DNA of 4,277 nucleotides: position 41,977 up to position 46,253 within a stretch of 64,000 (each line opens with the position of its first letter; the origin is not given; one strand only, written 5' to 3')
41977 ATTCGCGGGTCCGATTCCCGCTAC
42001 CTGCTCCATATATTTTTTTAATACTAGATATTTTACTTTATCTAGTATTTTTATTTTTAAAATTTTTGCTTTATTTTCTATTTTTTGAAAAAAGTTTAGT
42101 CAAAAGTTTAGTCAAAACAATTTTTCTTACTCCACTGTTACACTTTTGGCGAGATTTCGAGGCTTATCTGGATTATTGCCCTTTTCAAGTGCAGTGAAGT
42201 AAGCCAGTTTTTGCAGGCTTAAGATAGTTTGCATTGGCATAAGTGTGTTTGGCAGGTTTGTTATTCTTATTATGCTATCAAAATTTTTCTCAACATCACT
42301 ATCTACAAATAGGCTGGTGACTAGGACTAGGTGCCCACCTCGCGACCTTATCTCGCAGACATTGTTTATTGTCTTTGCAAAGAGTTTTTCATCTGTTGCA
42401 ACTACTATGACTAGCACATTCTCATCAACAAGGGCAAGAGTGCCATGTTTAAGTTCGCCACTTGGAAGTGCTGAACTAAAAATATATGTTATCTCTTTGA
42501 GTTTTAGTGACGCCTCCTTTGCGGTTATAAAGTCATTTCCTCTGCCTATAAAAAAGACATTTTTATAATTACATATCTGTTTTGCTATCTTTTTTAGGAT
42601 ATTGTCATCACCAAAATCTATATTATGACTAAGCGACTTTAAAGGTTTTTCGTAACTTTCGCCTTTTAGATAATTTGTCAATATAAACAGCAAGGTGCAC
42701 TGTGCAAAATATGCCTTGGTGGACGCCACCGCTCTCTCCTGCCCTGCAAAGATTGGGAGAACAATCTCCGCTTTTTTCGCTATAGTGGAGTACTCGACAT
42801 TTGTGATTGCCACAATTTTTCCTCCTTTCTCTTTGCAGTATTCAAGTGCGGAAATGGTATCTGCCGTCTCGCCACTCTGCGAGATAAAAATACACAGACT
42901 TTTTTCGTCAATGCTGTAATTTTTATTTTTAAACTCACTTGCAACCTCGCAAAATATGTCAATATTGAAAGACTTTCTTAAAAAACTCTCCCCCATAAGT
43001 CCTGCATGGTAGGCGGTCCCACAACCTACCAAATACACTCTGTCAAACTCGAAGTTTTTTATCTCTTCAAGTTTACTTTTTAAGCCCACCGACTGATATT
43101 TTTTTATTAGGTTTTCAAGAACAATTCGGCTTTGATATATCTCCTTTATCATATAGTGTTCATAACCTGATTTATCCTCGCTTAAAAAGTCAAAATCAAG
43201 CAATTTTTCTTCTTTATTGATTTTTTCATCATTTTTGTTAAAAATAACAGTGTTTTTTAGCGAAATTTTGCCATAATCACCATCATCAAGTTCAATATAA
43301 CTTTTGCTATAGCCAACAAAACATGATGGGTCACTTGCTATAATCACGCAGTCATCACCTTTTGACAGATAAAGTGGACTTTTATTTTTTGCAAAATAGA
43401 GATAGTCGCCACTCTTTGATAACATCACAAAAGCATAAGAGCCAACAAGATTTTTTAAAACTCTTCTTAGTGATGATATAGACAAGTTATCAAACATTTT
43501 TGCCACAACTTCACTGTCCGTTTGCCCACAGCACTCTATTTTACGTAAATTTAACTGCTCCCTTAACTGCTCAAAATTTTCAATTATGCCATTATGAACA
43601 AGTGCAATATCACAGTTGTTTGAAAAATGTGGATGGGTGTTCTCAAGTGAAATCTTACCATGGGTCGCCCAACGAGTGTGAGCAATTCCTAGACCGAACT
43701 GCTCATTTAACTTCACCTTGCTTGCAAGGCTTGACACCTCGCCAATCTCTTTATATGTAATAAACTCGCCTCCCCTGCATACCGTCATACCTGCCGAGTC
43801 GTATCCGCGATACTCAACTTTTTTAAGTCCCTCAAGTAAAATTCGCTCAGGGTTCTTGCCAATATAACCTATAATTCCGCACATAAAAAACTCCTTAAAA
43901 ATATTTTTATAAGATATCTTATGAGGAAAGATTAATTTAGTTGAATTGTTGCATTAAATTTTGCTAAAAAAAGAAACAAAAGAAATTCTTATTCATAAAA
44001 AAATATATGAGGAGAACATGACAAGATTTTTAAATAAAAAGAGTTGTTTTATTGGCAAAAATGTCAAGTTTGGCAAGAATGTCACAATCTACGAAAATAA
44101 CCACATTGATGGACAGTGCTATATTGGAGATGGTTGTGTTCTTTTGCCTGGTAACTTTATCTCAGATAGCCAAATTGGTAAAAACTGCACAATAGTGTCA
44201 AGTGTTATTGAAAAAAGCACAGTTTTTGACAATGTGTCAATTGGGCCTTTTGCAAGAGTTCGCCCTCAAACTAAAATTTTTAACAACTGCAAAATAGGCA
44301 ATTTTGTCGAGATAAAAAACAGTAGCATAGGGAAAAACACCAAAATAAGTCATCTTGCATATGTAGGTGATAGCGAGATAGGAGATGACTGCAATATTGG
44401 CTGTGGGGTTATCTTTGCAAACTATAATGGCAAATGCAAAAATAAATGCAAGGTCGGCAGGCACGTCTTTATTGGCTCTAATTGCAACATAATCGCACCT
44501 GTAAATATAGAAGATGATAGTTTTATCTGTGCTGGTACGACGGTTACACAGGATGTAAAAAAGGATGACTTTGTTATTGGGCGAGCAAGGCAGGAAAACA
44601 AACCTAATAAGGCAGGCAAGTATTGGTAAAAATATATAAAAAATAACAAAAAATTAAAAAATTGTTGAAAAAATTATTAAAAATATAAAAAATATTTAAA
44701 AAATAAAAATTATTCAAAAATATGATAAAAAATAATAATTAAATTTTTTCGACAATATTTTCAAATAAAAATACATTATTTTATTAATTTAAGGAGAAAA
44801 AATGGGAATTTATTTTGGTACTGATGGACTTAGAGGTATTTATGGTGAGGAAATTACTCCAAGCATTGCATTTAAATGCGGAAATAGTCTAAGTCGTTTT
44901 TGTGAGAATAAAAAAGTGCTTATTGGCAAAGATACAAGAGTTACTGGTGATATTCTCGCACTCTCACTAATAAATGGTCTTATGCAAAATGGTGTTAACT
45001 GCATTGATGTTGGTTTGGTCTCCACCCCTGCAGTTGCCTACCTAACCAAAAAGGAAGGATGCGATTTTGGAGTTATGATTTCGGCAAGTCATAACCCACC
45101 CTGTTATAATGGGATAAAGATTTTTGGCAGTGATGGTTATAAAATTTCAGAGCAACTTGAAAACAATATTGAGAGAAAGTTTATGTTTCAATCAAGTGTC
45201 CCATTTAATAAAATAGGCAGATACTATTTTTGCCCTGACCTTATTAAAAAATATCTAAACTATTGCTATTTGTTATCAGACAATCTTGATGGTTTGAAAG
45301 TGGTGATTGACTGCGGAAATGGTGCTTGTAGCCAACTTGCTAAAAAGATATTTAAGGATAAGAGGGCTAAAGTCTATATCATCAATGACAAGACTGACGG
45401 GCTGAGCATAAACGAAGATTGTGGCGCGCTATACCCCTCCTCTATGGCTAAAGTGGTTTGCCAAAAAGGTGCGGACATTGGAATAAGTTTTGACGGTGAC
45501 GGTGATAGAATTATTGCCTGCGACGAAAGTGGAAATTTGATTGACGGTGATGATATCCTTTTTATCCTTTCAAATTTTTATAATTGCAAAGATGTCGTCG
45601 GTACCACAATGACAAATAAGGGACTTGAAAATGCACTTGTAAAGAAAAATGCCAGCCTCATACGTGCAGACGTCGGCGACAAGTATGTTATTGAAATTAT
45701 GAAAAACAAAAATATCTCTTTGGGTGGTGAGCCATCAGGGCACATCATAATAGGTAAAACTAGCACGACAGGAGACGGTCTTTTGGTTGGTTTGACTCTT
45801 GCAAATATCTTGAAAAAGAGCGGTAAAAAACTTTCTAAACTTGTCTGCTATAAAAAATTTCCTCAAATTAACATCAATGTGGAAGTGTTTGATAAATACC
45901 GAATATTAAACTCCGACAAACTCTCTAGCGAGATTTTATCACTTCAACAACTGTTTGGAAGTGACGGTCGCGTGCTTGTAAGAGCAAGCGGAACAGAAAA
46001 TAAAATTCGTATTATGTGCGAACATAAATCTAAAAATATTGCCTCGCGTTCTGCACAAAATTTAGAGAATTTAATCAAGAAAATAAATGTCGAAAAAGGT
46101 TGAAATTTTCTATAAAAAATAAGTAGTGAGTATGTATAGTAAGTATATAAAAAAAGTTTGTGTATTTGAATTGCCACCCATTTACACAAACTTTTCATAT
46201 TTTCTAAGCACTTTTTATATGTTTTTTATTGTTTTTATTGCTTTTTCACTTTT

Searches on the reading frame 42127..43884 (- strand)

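Call 66: search_protein_families(library=pfam, proteins=[window:42127-43884:-], max_evalue=0.00001)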
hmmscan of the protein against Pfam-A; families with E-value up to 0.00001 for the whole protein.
window:42127-43884:- (585 aa): 4 families
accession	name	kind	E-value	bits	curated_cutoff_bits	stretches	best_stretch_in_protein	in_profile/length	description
PF01380.27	SIS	-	6.9e-43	146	25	2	281-399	6-125/131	SIS domain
PF13522.11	GATase_6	-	8.5e-18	65.1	27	1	65-185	12-130/130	Glutamine amidotransferase domain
PF13537.11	GATase_7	-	2.7e-15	56.9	25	1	82-189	12-121/123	Glutamine amidotransferase domain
PF13230.11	GATase_4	-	6.2e-07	29.1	23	1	67-134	75-141/272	Glutamine amidotransferases class-II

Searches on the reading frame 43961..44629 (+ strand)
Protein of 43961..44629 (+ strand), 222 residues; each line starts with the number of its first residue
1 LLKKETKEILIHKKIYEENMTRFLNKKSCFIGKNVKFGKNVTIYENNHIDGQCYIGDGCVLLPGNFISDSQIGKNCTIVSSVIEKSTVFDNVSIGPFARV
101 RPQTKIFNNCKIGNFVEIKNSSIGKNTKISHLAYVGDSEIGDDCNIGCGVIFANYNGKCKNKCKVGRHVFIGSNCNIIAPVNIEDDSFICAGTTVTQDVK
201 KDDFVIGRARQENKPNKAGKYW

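Call 66: search_protein_families(library=pfam, proteins=[window:43961-44629:+], max_evalue=0.00001)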
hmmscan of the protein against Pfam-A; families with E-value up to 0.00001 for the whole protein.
window:43961-44629:+ (222 aa): 4 families
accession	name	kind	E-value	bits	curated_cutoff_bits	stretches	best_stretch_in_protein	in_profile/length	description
PF00132.30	Hexapep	-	6.4e-30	102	27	3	163-196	2-35/36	Bacterial transferase hexapeptide (six repeats)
PF25084.1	LbH_EIF2B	-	2.5e-16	60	54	1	39-118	8-87/105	EIF2B subunit epsilon LbH domain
PF14602.12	Hexapep_2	-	5e-09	36.2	27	1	164-197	3-34/34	Hexapeptide repeat of succinyl-transferase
PF24894.1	Hexapep_GlmU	-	6e-08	33.2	23.3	1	67-139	16-87/104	GlmU-like, C-terminal hexapeptide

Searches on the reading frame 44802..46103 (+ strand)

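Call 66: search_protein_families(library=pfam, proteins=[window:44802-46103:+], max_evalue=0.00001)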
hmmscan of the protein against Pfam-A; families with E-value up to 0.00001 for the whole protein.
window:44802-46103:+ (433 aa): 4 families
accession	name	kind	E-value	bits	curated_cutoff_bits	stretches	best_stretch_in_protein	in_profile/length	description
PF02878.22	PGM_PMM_I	-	1.5e-41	141.7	22.5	1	3-127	2-131/138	Phosphoglucomutase/phosphomannomutase, alpha/beta/alpha domain I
PF02880.22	PGM_PMM_III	-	6.4e-27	94.4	20.7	1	248-349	1-111/115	Phosphoglucomutase/phosphomannomutase, alpha/beta/alpha domain III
PF02879.22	PGM_PMM_II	-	7.5e-13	49.3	29.3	1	162-244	18-103/103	Phosphoglucomutase/phosphomannomutase, alpha/beta/alpha domain II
PF00408.26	PGM_PMM_IV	-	3.2e-10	40.4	23.1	1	358-420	2-64/68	Phosphoglucomutase/phosphomannomutase, C-terminal domain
